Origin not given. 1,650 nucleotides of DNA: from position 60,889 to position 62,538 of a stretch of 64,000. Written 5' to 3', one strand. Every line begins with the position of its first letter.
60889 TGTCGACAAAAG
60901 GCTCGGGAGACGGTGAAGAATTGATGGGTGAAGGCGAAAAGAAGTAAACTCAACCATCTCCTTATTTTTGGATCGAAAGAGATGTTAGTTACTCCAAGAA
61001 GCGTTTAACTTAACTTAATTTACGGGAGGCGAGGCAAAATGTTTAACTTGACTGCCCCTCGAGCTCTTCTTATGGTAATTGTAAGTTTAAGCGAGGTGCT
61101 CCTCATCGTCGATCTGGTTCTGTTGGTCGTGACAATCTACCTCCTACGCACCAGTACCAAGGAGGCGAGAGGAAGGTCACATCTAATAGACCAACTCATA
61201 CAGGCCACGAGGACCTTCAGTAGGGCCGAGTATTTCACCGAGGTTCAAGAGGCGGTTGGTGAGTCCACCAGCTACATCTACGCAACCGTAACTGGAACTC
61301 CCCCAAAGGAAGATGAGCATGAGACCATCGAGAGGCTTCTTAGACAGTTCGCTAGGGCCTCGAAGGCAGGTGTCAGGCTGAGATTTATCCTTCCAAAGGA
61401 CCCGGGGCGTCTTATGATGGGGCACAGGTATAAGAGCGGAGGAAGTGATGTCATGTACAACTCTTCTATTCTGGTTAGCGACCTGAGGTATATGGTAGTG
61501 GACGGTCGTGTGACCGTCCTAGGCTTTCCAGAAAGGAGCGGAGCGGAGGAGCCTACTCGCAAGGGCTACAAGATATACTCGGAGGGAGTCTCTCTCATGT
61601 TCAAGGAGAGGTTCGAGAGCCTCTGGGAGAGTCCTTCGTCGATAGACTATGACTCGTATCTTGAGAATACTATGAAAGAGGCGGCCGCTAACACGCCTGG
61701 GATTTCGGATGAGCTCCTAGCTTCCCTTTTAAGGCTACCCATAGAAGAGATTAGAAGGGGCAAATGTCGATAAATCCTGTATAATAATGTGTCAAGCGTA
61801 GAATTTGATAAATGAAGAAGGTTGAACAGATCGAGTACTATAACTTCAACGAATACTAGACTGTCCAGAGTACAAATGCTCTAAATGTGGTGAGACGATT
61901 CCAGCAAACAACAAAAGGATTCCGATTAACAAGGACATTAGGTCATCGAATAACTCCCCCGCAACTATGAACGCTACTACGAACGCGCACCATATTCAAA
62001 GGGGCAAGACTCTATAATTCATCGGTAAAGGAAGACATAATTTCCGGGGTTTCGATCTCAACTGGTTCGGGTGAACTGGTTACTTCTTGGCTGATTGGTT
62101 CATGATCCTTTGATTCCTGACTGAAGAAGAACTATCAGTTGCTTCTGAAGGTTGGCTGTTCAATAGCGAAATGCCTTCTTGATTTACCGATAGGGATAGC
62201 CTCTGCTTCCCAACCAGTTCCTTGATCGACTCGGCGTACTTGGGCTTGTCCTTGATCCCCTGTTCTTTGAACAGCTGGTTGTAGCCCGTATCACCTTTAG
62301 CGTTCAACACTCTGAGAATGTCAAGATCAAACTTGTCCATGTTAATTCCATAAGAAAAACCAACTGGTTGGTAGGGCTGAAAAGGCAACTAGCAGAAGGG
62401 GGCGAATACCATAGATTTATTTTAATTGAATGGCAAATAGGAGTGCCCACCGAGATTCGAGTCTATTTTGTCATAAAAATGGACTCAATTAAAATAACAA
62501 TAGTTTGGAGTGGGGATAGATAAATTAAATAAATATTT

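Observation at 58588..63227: A 4.6-kb foreign-looking island splits the L32e-L19e junction of the ribosomal protein operon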

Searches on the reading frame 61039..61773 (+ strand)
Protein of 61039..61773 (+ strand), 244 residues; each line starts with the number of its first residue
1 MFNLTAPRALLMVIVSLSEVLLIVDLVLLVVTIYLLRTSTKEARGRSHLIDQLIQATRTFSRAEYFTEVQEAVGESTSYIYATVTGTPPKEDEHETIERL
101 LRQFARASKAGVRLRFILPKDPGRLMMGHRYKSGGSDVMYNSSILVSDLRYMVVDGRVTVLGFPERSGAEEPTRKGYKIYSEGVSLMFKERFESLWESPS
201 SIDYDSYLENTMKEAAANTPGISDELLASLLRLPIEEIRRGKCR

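Call 9: search_protein_families(library=pfam, max_evalue=1, proteins=[window:61039-61773:+])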
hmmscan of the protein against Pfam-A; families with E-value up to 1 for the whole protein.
window:61039-61773:+ (244 aa): 1 family
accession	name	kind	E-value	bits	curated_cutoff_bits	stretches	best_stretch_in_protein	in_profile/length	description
PF08678.16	Rsbr_N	-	0.17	12.4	27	1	46-117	5-76/130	Rsbr N terminal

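Call 19: find_encoding_contigs(protein=window:61039-61773:+, flank=10000, max_places=10)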
Protein window:61039-61773:+ (244 aa): 1 contig read that carries it; 1 place shown.
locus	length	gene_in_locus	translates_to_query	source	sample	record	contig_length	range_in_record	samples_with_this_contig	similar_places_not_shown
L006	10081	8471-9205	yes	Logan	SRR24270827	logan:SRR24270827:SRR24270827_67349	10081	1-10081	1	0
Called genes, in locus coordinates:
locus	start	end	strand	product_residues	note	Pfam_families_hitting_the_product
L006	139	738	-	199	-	PF02224:Cytidylate_kin (faint), PF13189:Cytidylate_kin2, PF13207:AAA_17, PF13238:AAA_18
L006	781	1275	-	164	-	PF01956:EMC3_TMCO1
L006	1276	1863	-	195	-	PF13207:AAA_17, PF13238:AAA_18 (weak), PF13521:AAA_28 (faint)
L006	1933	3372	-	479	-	PF10559:Plug_translocon, PF00344:SecY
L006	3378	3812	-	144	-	PF00828:Ribosomal_L27A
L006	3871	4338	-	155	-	PF00327:Ribosomal_L30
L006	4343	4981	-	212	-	PF00333:Ribosomal_S5, PF03719:Ribosomal_S5_C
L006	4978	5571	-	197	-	PF17144:Ribosomal_L5e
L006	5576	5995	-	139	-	PF01280:Ribosomal_L19e, PF25476:Ribosomal_L19e_C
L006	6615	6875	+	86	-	PF02426:MIase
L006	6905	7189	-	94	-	-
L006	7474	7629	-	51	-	-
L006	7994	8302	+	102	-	-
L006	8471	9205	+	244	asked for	-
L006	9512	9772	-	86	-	-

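Call 25: find_homologous_proteins(query=window:61039-61773:+, max_evalue=0.001)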
Query window:61039-61773:+ (244 aa): 13 proteins with E <= 0.001 among 1258 candidates.
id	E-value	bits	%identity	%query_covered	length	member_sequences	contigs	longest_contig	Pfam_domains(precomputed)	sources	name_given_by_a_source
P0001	2.0e-145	500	100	95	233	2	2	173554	-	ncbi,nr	ncbi:MAG: hypothetical protein H3Z50_00515 [archaeon]|nr:hypothetical protein [archaeon] MCP8305694.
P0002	5.8e-113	394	80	95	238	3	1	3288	-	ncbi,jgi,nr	ncbi:MAG: hypothetical protein H3Z52_11620 [archaeon]|nr:hypothetical protein [archaeon]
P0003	4.0e-111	388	76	94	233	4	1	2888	-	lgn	-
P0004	1.9e-108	379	76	94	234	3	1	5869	-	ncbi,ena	ncbi:MAG: hypothetical protein ACPLY9_06015 [Nitrososphaerales archaeon]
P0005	7.4e-93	328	64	84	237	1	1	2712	-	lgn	-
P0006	3.5e-92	326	81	77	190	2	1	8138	-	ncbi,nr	ncbi:MAG: hypothetical protein L6N96_03125 [Candidatus Methylarchaceae archaeon HK02M2]|nr:hypotheti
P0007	2.2e-89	317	63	85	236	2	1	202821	-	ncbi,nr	ncbi:MAG: hypothetical protein NXY59_04020 [Aigarchaeota archaeon]|nr:hypothetical protein [Candidat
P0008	2.4e-87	310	62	94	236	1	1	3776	-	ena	-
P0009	4.3e-87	310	63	84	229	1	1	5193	-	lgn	-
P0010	3.4e-49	186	38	82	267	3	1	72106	-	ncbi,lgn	-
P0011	9.0e-45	171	38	77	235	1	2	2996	-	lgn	-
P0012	2.7e-43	166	34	82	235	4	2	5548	-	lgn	-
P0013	3.3e-39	153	38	85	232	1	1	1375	-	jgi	jgi:hypothetical protein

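Call 26: find_encoding_contigs(protein=P0006, flank=10000, max_places=4)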
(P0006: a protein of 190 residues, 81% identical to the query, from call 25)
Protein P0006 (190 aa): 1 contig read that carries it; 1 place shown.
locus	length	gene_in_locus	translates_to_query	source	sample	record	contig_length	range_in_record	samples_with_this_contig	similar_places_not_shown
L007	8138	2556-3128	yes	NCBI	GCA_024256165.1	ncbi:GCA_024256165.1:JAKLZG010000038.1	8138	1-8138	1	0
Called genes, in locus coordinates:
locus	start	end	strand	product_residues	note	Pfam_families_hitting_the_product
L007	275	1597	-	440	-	PF01336:tRNA_anti-codon, PF00152:tRNA-synt_2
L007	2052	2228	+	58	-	-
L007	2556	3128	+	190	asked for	-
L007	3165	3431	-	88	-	-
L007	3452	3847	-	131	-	PF00571:CBS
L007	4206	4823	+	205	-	PF14512:TM1586_NiRdase (weak), PF00881:Nitroreductase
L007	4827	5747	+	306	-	PF01933:CofD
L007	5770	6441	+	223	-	PF01983:CofC, PF02348:CTP_transf_3 (faint), PF12804:NTP_transf_3 (weak)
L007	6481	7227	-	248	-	PF01996:F420_ligase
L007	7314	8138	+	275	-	PF04055:Radical_SAM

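Call 27: find_encoding_contigs(protein=P0007, flank=10000, max_places=4)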
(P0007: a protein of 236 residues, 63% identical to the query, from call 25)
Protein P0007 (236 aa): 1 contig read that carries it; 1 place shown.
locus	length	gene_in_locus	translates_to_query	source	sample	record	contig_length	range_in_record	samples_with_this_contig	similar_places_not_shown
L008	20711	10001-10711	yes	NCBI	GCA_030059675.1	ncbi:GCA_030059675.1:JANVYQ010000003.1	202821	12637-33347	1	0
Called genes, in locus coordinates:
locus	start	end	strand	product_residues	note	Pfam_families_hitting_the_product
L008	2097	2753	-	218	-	-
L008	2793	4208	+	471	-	PF01565:FAD_binding_4, PF02913:FAD-oxidase_C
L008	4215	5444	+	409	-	PF12797:Fer4_2 (faint), PF13187:Fer4_9 (faint), PF14697:Fer4_21 (faint), PF12838:Fer4_7, PF13183:Fer4_8, PF13484:Fer4_16, PF13534:Fer4_17 (weak), PF02754:CCG (weak), +4 more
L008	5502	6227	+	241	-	PF02732:ERCC4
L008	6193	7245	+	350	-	PF02926:THUMP, PF14419:SPOUT_MTase_2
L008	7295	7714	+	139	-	PF01643:Acyl-ACP_TE (weak), PF13279:4HBT_2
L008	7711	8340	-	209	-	PF01914:MarC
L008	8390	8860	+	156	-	PF00300:His_Phos_1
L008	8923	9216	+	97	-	PF01329:Pterin_4a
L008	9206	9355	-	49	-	-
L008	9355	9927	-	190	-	PF03476:MOSC_N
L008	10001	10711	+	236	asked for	-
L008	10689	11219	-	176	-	PF02566:OsmC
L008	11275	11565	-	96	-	PF22600:MTPAP-like_central (weak), PF01909:NTP_transf_2, PF18765:Polbeta (weak)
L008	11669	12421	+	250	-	PF01144:CoA_trans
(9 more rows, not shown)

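Call 28: find_encoding_contigs(protein=P0004, flank=10000, max_places=4)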
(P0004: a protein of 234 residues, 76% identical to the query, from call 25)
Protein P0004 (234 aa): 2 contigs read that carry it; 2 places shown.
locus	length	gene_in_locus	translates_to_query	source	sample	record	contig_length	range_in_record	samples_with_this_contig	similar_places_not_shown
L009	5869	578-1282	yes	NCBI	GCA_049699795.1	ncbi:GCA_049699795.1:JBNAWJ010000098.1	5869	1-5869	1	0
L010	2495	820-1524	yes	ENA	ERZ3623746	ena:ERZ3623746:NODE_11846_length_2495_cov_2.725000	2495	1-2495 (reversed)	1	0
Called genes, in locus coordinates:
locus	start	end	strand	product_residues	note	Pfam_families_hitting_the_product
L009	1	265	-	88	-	?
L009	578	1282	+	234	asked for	-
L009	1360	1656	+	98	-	PF02686:GatC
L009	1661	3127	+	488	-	PF01425:Amidase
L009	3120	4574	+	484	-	PF02934:GatB_N, PF02637:GatB_Yqey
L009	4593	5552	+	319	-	PF00733:Asn_synthase, PF06508:QueC (faint), PF00733:Asn_synthase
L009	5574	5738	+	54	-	-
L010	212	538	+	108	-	PF19609:DUF6114 (weak)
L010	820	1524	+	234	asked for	-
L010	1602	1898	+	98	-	PF02686:GatC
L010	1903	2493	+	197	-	?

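Call 30: find_encoding_contigs(protein=P0002, flank=10000, max_places=4)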
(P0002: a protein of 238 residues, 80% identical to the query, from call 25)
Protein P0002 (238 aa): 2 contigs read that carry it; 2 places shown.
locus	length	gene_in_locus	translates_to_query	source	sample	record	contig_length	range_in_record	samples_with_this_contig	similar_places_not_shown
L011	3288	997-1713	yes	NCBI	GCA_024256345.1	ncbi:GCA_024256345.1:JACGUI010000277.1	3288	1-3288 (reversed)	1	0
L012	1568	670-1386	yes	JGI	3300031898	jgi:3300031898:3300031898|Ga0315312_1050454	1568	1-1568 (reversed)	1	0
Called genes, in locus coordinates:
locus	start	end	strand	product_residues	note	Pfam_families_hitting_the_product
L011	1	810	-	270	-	PF13439:Glyco_transf_4, PF13579:Glyco_trans_4_4, PF00534:Glycos_transf_1, PF13692:Glyco_trans_1_4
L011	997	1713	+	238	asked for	-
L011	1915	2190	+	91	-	PF02686:GatC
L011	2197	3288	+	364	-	PF01425:Amidase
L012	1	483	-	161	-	?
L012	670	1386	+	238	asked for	-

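Call 35: find_related_loci(query=window:61039-61773:+, collection=viral_contigs, flank=8000)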
Query window:61039-61773:+ (244 aa) in viral_contigs; peptide patterns used: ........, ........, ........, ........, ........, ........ (x = any residue, [..] = any of these).
8 stretches matched a pattern, but none encodes a relative of the query by tblastn (E <= 1e-3).

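Call 53: search_protein_families(library=ncbifam, max_evalue=0.1, proteins=[window:61039-61773:+])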
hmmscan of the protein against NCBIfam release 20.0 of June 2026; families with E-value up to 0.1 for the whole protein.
window:61039-61773:+ (244 aa): 0 families

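Call 54: search_protein_families(library=phrogs, max_evalue=0.1, proteins=[window:61039-61773:+])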
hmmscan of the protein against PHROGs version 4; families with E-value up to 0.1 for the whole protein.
window:61039-61773:+ (244 aa): 0 families

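Call 56: predict_structure(alignment_id=A3)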
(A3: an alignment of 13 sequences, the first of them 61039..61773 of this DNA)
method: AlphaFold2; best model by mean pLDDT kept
length: 244 residues; sequences in the alignment: 13
mean_pLDDT: 84.0   pTM: 0.72
mean pLDDT of the five models: 84.0, 83.6, 80.2, 79.6, 78.5
residues with pLDDT >= 90: 101; 70-90: 103; 50-70: 36; < 50: 4
segments of 3 or more residues with pLDDT < 50: 1-4
pLDDT, mean of each block of 10 residues (from residue 1): 53 74 88 82 68 72 84 91 80 84 94 95 91 95 82 92 70 77 89 94 95 89 90 91 78
secondary structure, 60 per line:
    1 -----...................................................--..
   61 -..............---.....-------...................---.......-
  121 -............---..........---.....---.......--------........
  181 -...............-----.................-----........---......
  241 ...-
elements in order: H6-56 H62-75 E79-83 H91-109 E113-119 H122-133 E137-141 H142-146 E150-154 E158-164 E173-180 H182-196 H204-218 H224-231 H235-243

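Call 59: fold_search(model_id=the predicted structure, library=pdb)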
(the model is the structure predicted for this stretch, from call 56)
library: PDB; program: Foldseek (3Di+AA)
matches with E <= 10: 1086; with E <= 0.001: 117
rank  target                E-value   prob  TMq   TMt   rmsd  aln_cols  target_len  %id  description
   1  7e0m_B                2.3e-09  1.00  0.43  0.28   5.2       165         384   11  Crystal structure of phospholipase D (released 2021-12-22)
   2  7e0m_A                3.9e-09  1.00  0.44  0.29   5.0       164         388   12  Crystal structure of phospholipase D (released 2021-12-22)
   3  5bpd_C                3.8e-08  1.00  0.40  0.38  15.2       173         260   18  Structure of TrmBL2, an archaeal chromatin protein, shows a novel mode of DNA binding. (released 2015-09-02)
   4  9vbh_A                6.0e-08  1.00  0.44  0.27   4.2       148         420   15  Cryo-EM structure of human PLD3 bound to ssDNA (poly(T)) (released 2025-12-24)
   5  8v07_B                6.0e-08  1.00  0.45  0.28   4.3       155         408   15  Crystal structure of mouse PLD3 co-crystallized with 5'Pi-ssDNA for 30 days (released 2024-03-13)
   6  5bpi_D                6.0e-08  1.00  0.40  0.39  15.1       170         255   19  Structure of TrmBL2, an archaeal chromatin protein, shows a novel mode of DNA binding. (released 2015-09-02)
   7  5bpi_C                6.0e-08  1.00  0.40  0.38  15.1       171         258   17  Structure of TrmBL2, an archaeal chromatin protein, shows a novel mode of DNA binding. (released 2015-09-02)
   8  8v07_A                6.4e-08  1.00  0.44  0.28   4.1       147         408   14  Crystal structure of mouse PLD3 co-crystallized with 5'Pi-ssDNA for 30 days (released 2024-03-13)
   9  8v07_C                6.8e-08  1.00  0.43  0.27   4.4       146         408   15  Crystal structure of mouse PLD3 co-crystallized with 5'Pi-ssDNA for 30 days (released 2024-03-13)
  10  8v07_D                7.3e-08  1.00  0.42  0.26   5.6       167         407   20  Crystal structure of mouse PLD3 co-crystallized with 5'Pi-ssDNA for 30 days (released 2024-03-13)
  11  9vbg_A                8.3e-08  1.00  0.45  0.27   4.2       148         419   16  Cryo-EM structure of human PLD3 apo form (released 2025-12-24)
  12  5bqt_A                8.3e-08  1.00  0.42  0.40  12.7       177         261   16  Structure of TrmBL2, an archaeal chromatin protein, shows a novel mode of DNA binding. (released 2015-09-02)
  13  1byr                  1.1e-07  1.00  0.43  0.66   4.4       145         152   14  CRYSTAL STRUCTURE OF A PHOSPHOLIPASE D FAMILY MEMBER, NUC FROM SALMONELLA TYPHIMURIUM (released 1999-10-19)
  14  5bpd_D                1.5e-07  1.00  0.38  0.36  15.2       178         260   16  Structure of TrmBL2, an archaeal chromatin protein, shows a novel mode of DNA binding. (released 2015-09-02)
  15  8v5t_A                2.2e-07  1.00  0.45  0.27   4.1       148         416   16  Crystal structure of Alzheimers disease phospholipase D3 (released 2024-10-09)
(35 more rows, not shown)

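Call 82: search_protein_families(library=padloc, max_evalue=0.01, proteins=[window:61039-61773:+])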
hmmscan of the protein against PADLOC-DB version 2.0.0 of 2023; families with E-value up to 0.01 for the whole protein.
window:61039-61773:+ (244 aa): 1 family
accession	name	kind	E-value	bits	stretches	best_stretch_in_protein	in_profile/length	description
PDLC02573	DrmA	-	0.00099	15.2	1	114-167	367-419/1018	DrmA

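Call 83: search_solved_structures(query=A3, max_evalue=1)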
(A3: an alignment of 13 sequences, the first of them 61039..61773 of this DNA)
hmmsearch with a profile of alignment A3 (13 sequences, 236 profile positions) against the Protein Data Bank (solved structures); distinct sequences matched with E-value up to 1: 5.
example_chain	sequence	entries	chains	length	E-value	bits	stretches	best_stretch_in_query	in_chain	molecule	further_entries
7e0m_A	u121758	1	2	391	0.0088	18.6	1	83-210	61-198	Phospholipase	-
4ggj_A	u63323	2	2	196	0.011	18.3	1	94-194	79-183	Mitochondrial cardiolipin hydrolase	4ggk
30ie_B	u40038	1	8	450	0.12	14.9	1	89-151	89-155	Virion nicking-joining enzyme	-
9lkx_K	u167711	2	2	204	0.7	12.4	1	96-194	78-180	Mitochondrial cardiolipin hydrolase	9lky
9nzh_A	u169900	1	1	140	0.76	12.3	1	30-95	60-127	Amylin-NHO-18 Binder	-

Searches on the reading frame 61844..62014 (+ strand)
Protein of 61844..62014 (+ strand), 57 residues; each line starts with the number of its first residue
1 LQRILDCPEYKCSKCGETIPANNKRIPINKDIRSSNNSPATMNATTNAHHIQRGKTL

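Call 24: search_protein_families(library=pfam, max_evalue=5, proteins=[window:61844-62014:+])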
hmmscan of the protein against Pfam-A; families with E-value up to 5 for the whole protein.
seq(57 aa): 3 families
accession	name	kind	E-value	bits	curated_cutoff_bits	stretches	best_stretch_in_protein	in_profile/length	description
PF13240.11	Zn_Ribbon_1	-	0.016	15.4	25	1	11-24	1-14/23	zinc-ribbon domain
PF18439.7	zf_UBZ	-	0.022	14.9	25.6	1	10-22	3-15/32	Ubiquitin-Binding Zinc Finger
PF18414.7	zf_C2H2_10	-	0.29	11.2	25.6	1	8-20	1-13/26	C2H2 type zinc-finger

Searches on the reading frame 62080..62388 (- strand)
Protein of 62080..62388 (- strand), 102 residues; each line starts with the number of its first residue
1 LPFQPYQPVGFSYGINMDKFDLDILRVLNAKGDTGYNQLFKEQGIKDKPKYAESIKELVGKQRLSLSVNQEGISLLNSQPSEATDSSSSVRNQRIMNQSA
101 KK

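Call 9: search_protein_families(library=pfam, max_evalue=1, proteins=[window:62080-62388:-])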
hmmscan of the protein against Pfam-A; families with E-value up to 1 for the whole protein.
window:62080-62388:- (102 aa): 3 families
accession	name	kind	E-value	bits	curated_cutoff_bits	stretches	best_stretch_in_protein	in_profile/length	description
PF13412.12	HTH_24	-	0.063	13.3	21.9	1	17-45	1-29/48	Winged helix-turn-helix DNA-binding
PF13404.12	HTH_AsnC-type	-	0.092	13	27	1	17-39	1-23/42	AsnC-type helix-turn-helix domain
PF01412.23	ArfGap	-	0.17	12.4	28.7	1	14-54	55-95/117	Putative GTPase activating protein for Arf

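Call 21: find_encoding_contigs(protein=window:62080-62388:-, flank=10000, max_places=10)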
Protein window:62080-62388:- (102 aa): no gene with exactly this product is on record in the collection.

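Call 36: find_related_loci(query=window:62080-62340:-, collection=viral_contigs, flank=8000)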
Query window:62080-62340:- (86 aa) in viral_contigs; peptide patterns used: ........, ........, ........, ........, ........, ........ (x = any residue, [..] = any of these).
8 stretches matched a pattern, but none encodes a relative of the query by tblastn (E <= 1e-3).

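Call 53: search_protein_families(library=ncbifam, max_evalue=0.1, proteins=[window:62080-62340:-])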
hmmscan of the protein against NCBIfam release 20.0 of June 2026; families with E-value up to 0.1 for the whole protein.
window:62080-62340:- (86 aa): 0 families

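Call 54: search_protein_families(library=phrogs, max_evalue=0.1, proteins=[window:62080-62340:-])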
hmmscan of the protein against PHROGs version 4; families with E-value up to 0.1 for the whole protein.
window:62080-62340:- (86 aa): 0 families

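Call 76: search_protein_representatives(protein=window:62080-62340:-)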
Query: 86 residues. Proteins with E-value up to 0.001 (for the whole library): 3; up to 1e-10: 1; up to 1e-30: 1. The best 3 are listed.
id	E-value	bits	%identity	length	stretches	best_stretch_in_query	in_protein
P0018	4.2e-47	172.6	100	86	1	1-86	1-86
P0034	6.2e-10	54.8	56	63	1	2-51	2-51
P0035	5.5e-09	51.8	55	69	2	1-46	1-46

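Call 82: search_protein_families(library=padloc, max_evalue=0.01, proteins=[window:62080-62340:-])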
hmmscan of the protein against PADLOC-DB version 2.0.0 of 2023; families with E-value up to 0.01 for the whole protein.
window:62080-62340:- (86 aa): 1 family
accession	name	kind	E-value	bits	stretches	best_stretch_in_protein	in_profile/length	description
PDLC04225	HEC-02B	-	0.0065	14.5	1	11-77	53-114/173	-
